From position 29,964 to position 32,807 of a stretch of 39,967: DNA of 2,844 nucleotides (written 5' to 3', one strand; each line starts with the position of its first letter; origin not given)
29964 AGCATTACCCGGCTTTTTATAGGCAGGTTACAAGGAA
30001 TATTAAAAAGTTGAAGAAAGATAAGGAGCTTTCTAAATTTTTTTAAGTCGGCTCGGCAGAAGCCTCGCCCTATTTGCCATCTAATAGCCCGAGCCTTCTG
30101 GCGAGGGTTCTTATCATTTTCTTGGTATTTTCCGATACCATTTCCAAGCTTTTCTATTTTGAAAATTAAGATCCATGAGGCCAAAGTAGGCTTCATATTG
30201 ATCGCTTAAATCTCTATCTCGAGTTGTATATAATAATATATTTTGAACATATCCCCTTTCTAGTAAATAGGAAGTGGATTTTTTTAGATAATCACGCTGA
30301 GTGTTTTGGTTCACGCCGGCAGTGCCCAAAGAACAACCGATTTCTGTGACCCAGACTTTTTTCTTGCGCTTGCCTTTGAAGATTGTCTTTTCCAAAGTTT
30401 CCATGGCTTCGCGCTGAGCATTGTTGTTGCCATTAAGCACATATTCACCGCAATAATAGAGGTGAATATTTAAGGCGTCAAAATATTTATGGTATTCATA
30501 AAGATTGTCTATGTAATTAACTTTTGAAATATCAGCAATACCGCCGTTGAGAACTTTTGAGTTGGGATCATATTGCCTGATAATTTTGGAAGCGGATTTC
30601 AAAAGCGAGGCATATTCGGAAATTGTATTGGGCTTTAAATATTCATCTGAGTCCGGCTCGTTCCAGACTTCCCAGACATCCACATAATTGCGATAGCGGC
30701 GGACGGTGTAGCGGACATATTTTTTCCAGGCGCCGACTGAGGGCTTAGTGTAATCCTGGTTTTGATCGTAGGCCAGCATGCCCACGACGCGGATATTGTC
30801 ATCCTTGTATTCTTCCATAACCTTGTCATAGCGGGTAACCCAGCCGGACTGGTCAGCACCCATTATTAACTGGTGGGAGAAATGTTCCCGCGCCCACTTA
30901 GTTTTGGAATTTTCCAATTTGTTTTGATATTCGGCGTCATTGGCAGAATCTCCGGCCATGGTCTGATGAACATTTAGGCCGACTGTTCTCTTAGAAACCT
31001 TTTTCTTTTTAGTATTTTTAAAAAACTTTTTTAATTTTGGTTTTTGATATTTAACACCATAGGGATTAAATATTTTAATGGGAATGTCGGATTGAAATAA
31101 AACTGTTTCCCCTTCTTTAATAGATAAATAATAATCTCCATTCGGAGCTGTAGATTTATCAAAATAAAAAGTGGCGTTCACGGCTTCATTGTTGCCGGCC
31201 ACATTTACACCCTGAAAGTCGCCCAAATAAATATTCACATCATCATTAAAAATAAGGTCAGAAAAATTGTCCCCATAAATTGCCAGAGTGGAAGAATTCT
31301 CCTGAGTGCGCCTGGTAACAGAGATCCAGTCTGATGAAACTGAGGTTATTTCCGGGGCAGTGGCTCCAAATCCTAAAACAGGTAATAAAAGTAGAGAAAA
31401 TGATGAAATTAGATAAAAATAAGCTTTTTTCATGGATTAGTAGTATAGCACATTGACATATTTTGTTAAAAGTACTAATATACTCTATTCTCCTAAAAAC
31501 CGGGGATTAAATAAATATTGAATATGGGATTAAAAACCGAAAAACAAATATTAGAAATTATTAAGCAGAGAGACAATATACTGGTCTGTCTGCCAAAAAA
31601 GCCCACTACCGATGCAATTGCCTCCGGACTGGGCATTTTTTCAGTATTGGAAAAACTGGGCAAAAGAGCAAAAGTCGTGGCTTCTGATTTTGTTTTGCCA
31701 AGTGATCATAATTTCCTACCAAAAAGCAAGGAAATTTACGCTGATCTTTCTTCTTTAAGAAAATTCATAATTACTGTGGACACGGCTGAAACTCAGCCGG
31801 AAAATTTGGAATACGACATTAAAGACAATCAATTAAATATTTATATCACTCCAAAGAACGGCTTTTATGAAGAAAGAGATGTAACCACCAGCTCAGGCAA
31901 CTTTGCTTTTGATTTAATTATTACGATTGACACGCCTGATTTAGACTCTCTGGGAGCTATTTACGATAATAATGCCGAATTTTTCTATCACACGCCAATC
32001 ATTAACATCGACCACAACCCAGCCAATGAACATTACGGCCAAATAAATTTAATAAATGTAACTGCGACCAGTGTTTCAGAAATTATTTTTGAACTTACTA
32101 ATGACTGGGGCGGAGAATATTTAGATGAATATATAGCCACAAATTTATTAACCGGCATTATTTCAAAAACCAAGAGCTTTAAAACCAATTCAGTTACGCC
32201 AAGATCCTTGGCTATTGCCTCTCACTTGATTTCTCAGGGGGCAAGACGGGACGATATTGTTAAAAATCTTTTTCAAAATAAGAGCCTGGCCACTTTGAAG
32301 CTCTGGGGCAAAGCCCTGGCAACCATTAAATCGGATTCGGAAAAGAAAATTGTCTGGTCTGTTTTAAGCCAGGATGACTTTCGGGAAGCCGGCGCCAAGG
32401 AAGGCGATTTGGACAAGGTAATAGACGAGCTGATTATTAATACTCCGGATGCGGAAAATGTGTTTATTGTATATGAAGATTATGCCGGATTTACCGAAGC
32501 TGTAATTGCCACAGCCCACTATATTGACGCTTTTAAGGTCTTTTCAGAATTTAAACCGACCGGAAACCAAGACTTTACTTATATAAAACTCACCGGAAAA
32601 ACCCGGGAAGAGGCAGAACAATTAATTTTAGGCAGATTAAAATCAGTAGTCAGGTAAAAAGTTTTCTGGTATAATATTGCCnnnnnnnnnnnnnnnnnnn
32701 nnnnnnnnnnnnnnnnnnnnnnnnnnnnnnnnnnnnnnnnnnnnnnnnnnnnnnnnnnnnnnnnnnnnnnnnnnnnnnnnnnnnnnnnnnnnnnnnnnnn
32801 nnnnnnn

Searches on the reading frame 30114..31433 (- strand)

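Call 8: search_protein_families(library=pfam, proteins=[window:30114-31433:-], max_evalue=0.01)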
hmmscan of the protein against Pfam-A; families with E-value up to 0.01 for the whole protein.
window:30114-31433:- (439 aa): 1 family
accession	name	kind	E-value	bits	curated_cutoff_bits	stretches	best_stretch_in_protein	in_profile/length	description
PF11790.14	Glyco_hydro_cc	-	3e-08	34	21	1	256-408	71-213/237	Glycosyl hydrolase catalytic core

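Call 9: search_protein_families(library=phrogs, proteins=[window:30114-31433:-], max_evalue=0.01)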
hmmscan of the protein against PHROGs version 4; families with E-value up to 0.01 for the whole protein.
window:30114-31433:- (439 aa): 0 families

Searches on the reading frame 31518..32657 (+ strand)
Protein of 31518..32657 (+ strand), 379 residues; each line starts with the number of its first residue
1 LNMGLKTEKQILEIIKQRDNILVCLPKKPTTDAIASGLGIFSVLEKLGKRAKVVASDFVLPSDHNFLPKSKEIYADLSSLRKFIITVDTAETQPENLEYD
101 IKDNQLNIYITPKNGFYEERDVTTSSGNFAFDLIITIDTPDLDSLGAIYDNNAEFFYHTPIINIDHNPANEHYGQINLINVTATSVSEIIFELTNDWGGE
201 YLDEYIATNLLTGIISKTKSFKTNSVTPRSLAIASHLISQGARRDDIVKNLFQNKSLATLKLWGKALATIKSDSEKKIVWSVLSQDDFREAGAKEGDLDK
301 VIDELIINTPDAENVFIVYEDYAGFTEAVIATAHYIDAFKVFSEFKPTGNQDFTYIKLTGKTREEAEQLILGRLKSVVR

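Call 8: search_protein_families(library=pfam, proteins=[window:31518-32657:+], max_evalue=0.01)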
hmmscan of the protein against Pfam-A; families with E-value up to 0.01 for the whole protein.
window:31518-32657:+ (379 aa): 1 family
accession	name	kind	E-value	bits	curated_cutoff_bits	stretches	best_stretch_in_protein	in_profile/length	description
PF01368.27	DHH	-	3.4e-11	43.9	28.1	1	20-214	1-125/125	DHH family, N-terminal domain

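Call 48: find_related_loci(query=A3, collection=metagenome_contigs, flank=10000)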
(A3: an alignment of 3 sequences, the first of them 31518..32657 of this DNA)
Query A3 (379 aa) in metagenome_contigs; peptide patterns used: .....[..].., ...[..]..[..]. (x = any residue, [..] = any of these).
425 stretches matched a pattern; 41 encode a relative of the query (tblastn E <= 1e-3); 41 distinct loci.
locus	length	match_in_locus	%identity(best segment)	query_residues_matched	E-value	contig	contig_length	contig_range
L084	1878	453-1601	60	1-379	2e-171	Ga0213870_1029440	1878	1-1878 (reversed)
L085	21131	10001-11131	59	3-378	4e-151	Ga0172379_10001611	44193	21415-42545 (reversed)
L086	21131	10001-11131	59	3-378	7e-149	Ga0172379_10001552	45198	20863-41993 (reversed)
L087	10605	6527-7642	56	8-379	2e-147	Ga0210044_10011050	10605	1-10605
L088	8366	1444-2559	56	8-379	3e-147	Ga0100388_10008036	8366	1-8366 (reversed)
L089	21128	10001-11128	58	3-377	3e-147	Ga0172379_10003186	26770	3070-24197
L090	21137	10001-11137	57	1-378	1e-146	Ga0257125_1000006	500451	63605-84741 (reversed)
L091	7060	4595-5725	56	3-378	1e-145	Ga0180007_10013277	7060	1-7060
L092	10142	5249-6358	57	9-378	1e-145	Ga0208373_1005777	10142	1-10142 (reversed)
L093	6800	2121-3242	57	2-375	5e-143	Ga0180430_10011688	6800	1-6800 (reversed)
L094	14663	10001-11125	55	1-375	2e-142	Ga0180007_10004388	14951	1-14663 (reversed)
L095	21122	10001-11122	57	2-376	3e-141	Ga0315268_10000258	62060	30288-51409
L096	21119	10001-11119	55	3-375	3e-141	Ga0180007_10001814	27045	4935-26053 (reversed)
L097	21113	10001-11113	55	1-371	5e-141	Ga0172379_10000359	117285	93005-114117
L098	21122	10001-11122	55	2-375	8e-141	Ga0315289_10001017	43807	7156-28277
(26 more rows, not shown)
